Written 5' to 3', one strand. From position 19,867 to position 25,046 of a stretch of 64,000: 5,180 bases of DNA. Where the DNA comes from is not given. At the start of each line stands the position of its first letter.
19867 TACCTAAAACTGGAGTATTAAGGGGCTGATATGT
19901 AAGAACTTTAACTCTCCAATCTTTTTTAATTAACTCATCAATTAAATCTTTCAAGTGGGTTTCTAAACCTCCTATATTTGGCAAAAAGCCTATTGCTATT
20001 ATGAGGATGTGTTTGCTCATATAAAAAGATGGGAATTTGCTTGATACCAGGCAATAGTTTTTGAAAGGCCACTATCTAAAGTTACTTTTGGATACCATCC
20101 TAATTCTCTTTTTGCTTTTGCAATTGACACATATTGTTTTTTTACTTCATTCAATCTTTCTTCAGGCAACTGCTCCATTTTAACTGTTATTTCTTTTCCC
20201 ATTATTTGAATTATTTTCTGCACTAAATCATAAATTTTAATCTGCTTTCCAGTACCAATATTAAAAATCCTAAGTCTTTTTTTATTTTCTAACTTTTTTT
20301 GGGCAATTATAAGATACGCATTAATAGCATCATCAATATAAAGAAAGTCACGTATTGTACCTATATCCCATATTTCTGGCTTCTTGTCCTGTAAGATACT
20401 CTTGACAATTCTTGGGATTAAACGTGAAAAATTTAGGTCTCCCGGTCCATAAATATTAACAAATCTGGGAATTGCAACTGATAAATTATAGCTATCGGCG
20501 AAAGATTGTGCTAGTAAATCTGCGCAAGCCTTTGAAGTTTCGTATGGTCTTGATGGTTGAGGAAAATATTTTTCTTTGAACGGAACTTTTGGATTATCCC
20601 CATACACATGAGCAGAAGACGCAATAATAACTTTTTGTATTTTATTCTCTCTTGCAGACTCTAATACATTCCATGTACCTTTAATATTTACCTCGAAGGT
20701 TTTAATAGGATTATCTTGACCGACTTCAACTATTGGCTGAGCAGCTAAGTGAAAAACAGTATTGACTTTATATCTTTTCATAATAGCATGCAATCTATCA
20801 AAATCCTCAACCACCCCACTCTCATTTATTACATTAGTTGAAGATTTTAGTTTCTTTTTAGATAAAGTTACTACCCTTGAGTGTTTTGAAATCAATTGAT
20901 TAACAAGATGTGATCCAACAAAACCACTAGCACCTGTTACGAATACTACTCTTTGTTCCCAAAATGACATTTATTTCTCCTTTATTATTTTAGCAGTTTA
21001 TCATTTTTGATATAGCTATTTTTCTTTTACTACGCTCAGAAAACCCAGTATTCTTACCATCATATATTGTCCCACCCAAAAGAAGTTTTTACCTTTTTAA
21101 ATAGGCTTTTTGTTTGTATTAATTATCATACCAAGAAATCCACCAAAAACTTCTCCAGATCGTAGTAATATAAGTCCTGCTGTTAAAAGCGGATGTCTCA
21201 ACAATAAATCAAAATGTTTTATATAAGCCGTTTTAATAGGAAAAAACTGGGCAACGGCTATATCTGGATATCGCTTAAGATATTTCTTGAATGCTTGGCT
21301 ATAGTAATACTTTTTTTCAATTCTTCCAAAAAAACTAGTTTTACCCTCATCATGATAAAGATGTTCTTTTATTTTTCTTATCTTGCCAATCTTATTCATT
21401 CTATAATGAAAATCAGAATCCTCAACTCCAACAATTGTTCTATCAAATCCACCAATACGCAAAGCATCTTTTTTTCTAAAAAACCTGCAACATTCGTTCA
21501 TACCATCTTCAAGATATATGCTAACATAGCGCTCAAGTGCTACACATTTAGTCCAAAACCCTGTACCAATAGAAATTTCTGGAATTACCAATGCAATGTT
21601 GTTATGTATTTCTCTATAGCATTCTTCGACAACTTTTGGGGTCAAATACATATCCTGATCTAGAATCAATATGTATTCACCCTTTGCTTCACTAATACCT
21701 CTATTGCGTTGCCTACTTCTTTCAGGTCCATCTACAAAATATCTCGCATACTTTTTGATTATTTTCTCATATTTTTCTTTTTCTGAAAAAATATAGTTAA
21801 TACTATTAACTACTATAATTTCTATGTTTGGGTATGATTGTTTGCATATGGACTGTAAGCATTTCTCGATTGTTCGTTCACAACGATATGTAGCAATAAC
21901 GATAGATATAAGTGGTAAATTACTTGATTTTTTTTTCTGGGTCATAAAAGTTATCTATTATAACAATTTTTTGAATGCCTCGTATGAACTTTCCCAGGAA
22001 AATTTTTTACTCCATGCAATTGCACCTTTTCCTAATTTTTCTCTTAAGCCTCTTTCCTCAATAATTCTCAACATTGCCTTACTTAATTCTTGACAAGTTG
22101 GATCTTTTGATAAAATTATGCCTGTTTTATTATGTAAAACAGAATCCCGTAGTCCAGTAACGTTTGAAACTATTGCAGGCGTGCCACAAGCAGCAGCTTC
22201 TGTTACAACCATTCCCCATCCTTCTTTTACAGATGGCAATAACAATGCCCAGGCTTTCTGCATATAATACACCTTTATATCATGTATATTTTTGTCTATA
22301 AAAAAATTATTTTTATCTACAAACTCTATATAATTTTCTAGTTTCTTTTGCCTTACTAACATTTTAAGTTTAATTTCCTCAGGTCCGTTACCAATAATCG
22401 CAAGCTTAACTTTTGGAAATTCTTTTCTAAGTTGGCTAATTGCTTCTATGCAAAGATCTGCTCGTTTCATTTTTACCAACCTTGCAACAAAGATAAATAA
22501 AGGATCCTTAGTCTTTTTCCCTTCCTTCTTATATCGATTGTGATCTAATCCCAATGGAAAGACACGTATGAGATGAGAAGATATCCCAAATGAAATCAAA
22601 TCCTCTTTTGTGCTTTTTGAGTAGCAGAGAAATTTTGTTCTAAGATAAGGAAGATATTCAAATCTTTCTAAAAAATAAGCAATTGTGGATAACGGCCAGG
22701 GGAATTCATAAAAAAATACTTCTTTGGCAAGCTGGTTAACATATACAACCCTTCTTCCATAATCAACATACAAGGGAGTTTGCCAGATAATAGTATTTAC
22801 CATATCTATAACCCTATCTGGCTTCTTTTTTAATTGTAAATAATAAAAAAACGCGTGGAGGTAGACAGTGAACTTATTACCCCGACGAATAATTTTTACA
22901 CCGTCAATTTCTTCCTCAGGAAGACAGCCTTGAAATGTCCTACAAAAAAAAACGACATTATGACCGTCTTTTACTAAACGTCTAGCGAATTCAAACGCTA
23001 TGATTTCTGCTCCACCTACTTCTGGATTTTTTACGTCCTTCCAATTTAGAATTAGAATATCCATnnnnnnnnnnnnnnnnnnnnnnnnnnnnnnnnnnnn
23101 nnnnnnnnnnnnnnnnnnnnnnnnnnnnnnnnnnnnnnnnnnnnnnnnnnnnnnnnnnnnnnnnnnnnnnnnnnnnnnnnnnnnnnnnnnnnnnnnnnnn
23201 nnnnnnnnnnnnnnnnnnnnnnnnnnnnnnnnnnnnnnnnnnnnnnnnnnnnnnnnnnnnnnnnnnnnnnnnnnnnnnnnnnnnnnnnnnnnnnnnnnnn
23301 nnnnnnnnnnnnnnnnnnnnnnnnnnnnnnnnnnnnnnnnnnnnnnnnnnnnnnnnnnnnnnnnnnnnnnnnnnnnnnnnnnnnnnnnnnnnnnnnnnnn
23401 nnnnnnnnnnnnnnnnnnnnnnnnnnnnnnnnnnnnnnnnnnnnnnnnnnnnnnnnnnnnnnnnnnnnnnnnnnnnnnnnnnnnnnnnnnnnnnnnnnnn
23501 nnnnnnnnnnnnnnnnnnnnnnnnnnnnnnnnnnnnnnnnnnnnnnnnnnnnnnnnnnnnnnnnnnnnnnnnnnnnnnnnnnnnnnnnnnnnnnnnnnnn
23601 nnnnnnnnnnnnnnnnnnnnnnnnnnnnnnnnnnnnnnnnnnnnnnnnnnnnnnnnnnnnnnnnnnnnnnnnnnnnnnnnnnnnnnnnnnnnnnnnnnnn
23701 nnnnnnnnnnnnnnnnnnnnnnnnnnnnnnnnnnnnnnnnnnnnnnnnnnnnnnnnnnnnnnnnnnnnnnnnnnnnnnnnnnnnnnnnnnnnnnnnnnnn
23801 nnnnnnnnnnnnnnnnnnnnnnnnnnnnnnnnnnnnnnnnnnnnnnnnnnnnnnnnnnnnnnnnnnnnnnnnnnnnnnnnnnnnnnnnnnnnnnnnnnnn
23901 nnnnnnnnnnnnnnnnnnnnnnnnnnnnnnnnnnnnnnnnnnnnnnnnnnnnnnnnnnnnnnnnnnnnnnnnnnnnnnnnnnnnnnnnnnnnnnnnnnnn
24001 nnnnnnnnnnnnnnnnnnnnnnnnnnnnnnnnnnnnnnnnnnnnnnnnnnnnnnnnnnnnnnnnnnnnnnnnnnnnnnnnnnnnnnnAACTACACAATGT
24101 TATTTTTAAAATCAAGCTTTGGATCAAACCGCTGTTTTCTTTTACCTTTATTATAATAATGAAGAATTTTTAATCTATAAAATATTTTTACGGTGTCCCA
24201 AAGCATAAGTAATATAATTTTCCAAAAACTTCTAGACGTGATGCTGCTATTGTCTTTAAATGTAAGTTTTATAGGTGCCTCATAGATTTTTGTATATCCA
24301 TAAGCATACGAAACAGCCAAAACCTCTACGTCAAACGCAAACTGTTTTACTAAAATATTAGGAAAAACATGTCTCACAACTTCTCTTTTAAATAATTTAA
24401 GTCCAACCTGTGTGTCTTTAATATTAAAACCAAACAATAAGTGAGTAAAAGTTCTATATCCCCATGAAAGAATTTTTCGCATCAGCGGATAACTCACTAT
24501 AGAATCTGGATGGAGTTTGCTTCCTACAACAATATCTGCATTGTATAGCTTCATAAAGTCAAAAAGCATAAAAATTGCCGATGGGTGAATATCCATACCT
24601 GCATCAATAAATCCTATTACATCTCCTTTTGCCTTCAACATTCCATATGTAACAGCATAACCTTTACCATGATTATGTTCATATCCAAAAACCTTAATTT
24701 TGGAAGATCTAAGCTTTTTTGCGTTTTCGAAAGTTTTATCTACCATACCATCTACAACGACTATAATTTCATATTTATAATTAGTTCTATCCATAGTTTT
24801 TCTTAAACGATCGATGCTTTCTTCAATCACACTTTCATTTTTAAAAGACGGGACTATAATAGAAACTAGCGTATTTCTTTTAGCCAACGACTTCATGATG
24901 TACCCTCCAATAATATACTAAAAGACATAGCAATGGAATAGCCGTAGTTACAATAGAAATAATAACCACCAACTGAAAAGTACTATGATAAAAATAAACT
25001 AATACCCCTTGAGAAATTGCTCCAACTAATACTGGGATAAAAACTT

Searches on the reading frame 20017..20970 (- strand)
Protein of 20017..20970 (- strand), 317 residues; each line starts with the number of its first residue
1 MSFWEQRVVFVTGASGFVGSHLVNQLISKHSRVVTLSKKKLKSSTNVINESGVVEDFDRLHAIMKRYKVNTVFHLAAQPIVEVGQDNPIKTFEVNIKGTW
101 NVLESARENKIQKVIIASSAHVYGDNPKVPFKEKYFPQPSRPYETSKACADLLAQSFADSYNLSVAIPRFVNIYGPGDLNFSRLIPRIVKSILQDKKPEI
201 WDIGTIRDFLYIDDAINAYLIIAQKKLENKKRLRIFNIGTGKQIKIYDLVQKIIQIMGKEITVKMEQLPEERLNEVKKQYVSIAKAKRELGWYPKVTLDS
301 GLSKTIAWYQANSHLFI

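Call 8: search_protein_families(library=pfam, proteins=[window:20017-20970:-], max_evalue=0.0001)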
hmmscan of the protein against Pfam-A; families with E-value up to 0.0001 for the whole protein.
window:20017-20970:- (317 aa): 7 families
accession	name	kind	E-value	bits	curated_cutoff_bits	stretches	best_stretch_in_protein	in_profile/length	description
PF01370.27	Epimerase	-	3.7e-54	184.1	20.9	1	9-239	1-240/240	NAD dependent epimerase/dehydratase family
PF16363.11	GDP_Man_Dehyd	-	5.1e-53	181.1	27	1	10-304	1-331/332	GDP-mannose 4,6 dehydratase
PF01073.25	3Beta_HSD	-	2.9e-23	82.7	22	1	11-232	2-238/280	3-beta hydroxysteroid dehydrogenase/isomerase family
PF02719.21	Polysacc_synt_2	-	3.4e-23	82.7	20.2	1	9-262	1-252/293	Polysaccharide biosynthesis protein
PF04321.23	RmlD_sub_bind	-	1e-13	51.5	27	1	9-260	3-234/287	RmlD substrate binding domain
PF07993.18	NAD_binding_4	-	1.7e-13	50.8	20.1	1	68-195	88-232/258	Male sterility protein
PF13460.12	NAD_binding_10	-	5.6e-08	33.3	27.2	1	13-156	1-134/184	NAD(P)H-binding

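Call 12: search_protein_families(library=ncbifam, proteins=[window:20017-20970:-], max_evalue=0.00001)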
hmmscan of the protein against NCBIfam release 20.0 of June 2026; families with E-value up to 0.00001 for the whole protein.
window:20017-20970:- (317 aa): 30 families (the best 25 are shown)
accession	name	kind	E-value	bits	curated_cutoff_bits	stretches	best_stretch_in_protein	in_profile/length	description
TIGR01181.1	dTDP_gluc_dehyt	equivalog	3.5e-51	174.2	365.1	1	9-314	2-316/321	dTDP-glucose 4,6-dehydratase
TIGR02622.1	CDP_4_6_dhtase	equivalog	2.3e-49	168.4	278.45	1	3-311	1-332/352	CDP-glucose 4,6-dehydratase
TIGR04180.1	EDH_00030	hypoth_equivalog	3.2e-49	167.6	475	1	9-296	1-296/297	NAD-dependent 4,6-dehydratase LegB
TIGR01179.1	galE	equivalog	7.6e-43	146.6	262.3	1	9-312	2-328/332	UDP-glucose 4-epimerase GalE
NF007582.0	PRK10217.1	equivalog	3.7e-32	111.8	698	1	7-313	2-335/355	dTDP-glucose 4,6-dehydratase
NF007956.0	PRK10675.1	subfamily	8.3e-32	110.6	394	2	9-175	3-182/338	UDP-glucose 4-epimerase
TIGR02197.1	heptose_epim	equivalog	2.8e-31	108.9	274.6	1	10-311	2-315/316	ADP-glyceromanno-heptose 6-epimerase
NF011728.1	PRK15181.1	equivalog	2.2e-30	105.8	760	1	10-311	19-339/348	Vi polysaccharide biosynthesis UDP-N-acetylglucosaminuronic acid C-4 epimerase TviC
NF007490.0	PRK10084.1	subfamily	3.3e-30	105.3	649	1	9-314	3-339/361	dTDP-glucose 4,6-dehydratase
NF047922.1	GDPFucSynFcl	equivalog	5.1e-26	91.8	500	1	6-313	2-305/308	GDP-L-fucose synthase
TIGR03466.1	HpnA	hypoth_equivalog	1.2e-23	83.5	367.65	1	8-261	2-250/327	hopanoid-associated sugar epimerase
NF042423.1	oxyalk_red_Shew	equivalog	3.1e-22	79.1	580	1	8-257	10-257/331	2-alkyl-3-oxoalkanoate reductase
NF042422.1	oxyalk_red_OleD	equivalog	3.4e-20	72.7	580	1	9-259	3-252/329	2-alkyl-3-oxoalkanoate reductase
TIGR01472.1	gmd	equivalog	1.4e-17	64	415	1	32-283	41-295/342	GDP-mannose 4,6-dehydratase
NF043036.1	ErythonDh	equivalog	2.7e-17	63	325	1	9-288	3-297/321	D-erythronate dehydrogenase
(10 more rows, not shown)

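Call 82: search_solved_structures(query=window:20017-20970:-, max_evalue=1e-25)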
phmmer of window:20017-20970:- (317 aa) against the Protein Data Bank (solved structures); distinct sequences matched with E-value up to 1e-25: 36.
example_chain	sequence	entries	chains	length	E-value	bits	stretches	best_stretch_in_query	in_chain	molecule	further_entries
4zrm_A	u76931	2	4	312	9.8e-41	143.1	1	9-310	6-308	UDP-glucose 4-epimerase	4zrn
2hun_A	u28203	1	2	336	3.4e-37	131.5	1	9-313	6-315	336aa long hypothetical dTDP-glucose 4,6-dehydratase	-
6bi4_A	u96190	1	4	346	1.3e-35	126.3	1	9-313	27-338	dTDP-glucose 4,6-dehydratase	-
6dnt_A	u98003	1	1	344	1.8e-34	122.5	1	7-309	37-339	NAD-dependent epimerase/dehydratase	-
7ys8_A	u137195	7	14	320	1.5e-33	119.5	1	10-310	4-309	UDP-glucose 4-epimerase | UDP-glucose 4-epimerase along with EC 5.1.3.2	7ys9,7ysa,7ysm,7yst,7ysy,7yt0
6kv9_A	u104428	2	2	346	5.2e-33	117.8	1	9-310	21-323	MoeE5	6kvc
3icp_A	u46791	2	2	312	5.2e-32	114.5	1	9-305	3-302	NAD-dependent epimerase/dehydratase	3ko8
1wvg_A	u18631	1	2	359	9.6e-32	113.6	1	2-311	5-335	CDP-glucose 4,6-dehydratase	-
3aw9_A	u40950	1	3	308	5.8e-31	111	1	9-305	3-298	NAD-dependent epimerase/dehydratase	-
8rdg_A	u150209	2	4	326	3.8e-30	108.4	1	9-306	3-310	SDR family NAD(P)-dependent oxidoreductase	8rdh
3ehe_A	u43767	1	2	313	3.8e-30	108.4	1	8-300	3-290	UDP-glucose 4-epimerase (GalE-1)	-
8rdi_A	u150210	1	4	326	1.4e-29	106.6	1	9-306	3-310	SDR family NAD(P)-dependent oxidoreductase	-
2p5u_A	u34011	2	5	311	6.3e-29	104.4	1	9-309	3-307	UDP-glucose 4-epimerase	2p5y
8du1_A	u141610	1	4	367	6.9e-28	101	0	7-313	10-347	dTDP-glucose 4,6-dehydratase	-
4lk3_A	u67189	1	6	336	1.8e-27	99.6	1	7-310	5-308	UDP-glucuronic acid decarboxylase 1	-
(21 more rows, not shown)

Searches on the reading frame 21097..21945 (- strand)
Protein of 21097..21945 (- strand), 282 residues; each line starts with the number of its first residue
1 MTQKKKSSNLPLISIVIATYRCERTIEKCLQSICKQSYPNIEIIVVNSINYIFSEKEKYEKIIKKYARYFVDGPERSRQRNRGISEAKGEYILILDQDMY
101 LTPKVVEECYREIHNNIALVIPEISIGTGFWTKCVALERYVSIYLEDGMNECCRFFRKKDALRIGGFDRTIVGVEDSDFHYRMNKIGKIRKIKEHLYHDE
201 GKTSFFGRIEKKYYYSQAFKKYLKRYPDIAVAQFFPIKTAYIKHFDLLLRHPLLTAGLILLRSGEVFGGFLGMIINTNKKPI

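Call 8: search_protein_families(library=pfam, proteins=[window:21097-21945:-], max_evalue=0.0001)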
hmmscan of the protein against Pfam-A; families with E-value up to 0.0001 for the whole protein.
window:21097-21945:- (282 aa): 2 families
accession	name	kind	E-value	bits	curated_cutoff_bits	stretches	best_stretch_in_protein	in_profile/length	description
PF00535.33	Glycos_transf_2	-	3.8e-20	72.9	23.3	1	14-135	1-126/168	Glycosyl transferase family 2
PF10111.15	Glyco_tranf_2_2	-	4.8e-10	39.8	27.3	1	14-111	1-104/276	Glycosyltransferase like family 2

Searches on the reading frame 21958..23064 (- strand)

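Call 8: search_protein_families(library=pfam, proteins=[window:21958-23064:-], max_evalue=0.0001)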
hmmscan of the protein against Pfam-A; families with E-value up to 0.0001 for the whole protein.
window:21958-23064:- (368 aa): 4 families
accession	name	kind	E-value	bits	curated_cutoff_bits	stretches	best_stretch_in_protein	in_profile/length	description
PF00534.26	Glycos_transf_1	-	3.6e-37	128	26.4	1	179-349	7-170/172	Glycosyl transferases group 1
PF13692.12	Glyco_trans_1_4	-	1.8e-25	90.3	27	1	188-336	2-141/142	Glycosyl transferases group 1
PF20706.3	GT4-conflict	-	3.6e-13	49.7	26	1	171-308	179-319/385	Family 4 Glycosyltransferase in conflict systems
PF13439.12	Glyco_transf_4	-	1.1e-12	48.7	28.5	1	16-177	1-170/170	Glycosyltransferase Family 4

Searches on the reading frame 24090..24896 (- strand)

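Call 8: search_protein_families(library=pfam, proteins=[window:24090-24896:-], max_evalue=0.0001)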
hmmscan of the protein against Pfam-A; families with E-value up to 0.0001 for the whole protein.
window:24090-24896:- (268 aa): 2 families
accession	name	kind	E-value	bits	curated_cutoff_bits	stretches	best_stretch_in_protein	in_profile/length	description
PF00535.33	Glycos_transf_2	-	3e-23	83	23.3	1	12-178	1-168/168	Glycosyl transferase family 2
PF13641.12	Glyco_tranf_2_3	-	6e-06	26.9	27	1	11-115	3-111/230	Glycosyltransferase like family 2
